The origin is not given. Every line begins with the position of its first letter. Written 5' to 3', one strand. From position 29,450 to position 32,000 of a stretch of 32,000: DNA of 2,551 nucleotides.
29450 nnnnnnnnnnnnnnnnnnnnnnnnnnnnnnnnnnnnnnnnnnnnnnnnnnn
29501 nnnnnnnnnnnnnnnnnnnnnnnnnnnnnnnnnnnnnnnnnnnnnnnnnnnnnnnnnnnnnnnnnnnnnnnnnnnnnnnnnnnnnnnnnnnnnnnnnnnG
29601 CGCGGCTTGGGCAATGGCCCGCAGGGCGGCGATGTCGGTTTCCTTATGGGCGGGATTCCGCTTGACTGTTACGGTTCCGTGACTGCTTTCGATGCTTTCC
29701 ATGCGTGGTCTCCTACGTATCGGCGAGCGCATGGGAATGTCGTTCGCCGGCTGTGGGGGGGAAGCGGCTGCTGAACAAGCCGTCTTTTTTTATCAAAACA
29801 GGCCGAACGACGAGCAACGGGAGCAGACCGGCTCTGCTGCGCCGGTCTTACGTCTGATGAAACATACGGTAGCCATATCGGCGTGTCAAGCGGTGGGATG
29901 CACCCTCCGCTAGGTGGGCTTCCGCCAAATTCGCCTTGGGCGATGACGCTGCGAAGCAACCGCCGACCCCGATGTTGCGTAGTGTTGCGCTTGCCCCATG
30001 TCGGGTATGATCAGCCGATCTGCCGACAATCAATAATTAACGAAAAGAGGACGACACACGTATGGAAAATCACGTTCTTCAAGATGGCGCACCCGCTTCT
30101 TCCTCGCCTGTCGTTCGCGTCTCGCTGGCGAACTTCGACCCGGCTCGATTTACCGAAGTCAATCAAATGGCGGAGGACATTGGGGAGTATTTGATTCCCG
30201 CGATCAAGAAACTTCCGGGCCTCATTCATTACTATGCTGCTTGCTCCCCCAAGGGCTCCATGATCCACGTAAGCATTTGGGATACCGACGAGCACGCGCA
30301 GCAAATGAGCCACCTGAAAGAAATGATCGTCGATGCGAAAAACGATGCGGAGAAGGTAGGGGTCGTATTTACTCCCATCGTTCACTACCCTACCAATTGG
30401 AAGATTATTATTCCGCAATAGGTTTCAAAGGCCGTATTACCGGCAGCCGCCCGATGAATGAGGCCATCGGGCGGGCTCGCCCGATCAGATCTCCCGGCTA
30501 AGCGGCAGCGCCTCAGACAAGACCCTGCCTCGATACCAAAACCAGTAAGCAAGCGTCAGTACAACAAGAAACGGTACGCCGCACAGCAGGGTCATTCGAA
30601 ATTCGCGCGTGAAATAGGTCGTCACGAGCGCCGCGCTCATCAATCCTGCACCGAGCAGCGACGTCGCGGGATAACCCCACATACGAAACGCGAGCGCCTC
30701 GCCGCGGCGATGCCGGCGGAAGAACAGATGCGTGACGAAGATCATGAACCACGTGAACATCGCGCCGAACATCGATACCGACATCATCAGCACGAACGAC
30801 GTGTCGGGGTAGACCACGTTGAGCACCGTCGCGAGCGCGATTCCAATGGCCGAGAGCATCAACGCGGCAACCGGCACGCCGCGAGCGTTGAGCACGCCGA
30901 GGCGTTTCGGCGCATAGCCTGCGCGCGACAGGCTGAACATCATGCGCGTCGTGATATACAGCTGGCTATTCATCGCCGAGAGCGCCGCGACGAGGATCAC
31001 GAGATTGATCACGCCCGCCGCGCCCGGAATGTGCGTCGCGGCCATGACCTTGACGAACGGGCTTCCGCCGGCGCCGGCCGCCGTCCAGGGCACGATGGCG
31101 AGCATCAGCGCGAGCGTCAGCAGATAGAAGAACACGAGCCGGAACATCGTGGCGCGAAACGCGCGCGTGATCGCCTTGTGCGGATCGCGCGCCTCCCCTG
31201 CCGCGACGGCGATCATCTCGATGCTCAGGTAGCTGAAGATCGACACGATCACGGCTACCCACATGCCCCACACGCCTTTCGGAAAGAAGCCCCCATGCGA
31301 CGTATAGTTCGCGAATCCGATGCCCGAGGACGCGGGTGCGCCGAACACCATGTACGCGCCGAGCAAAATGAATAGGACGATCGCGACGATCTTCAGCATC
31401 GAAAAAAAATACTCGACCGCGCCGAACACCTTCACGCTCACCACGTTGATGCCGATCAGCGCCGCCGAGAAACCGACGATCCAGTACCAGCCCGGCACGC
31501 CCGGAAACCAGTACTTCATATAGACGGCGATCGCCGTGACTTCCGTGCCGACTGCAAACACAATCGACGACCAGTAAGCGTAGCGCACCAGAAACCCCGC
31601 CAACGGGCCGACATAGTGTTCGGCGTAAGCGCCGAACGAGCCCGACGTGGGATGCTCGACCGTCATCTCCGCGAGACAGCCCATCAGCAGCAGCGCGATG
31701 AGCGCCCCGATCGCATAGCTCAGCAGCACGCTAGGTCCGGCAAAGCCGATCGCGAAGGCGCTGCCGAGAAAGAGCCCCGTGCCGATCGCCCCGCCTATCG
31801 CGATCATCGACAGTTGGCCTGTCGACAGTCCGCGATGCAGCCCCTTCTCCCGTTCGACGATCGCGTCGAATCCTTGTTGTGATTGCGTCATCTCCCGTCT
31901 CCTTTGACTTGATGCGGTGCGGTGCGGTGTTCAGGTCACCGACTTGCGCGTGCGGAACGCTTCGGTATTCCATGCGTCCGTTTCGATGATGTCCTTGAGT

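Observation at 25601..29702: DUF692 (MNIO) + DUF2063 maturase pair in one operon with a 764-aa signal-less ferritin-like protein instead of a small secreted precursor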

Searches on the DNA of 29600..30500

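Call 100: search_rna_families(source=window, start=29600, end=30500, threshold=evalue, max_evalue=1)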
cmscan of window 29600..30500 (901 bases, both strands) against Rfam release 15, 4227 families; matches with E-value up to 1: 1.
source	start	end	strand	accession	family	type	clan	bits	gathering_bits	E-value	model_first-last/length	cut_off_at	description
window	29600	29695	-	RF02225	sX6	Gene; sRNA;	-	12.5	40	0.94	1-102/342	3'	Proteobacterial sRNA sX6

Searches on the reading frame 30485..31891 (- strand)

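Call 87: search_protein_families(library=pfam, proteins=[window:30485-31891:-], max_evalue=0.001)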
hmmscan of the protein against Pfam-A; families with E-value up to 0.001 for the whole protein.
window:30485-31891:- (468 aa): 2 families
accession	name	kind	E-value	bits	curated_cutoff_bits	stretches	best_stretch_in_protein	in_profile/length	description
PF00324.27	AA_permease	-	2.8e-99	333.4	24.6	1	27-457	2-465/470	Amino acid permease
PF13520.12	AA_permease_2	-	4.9e-36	125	27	1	22-423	1-405/427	Amino acid permease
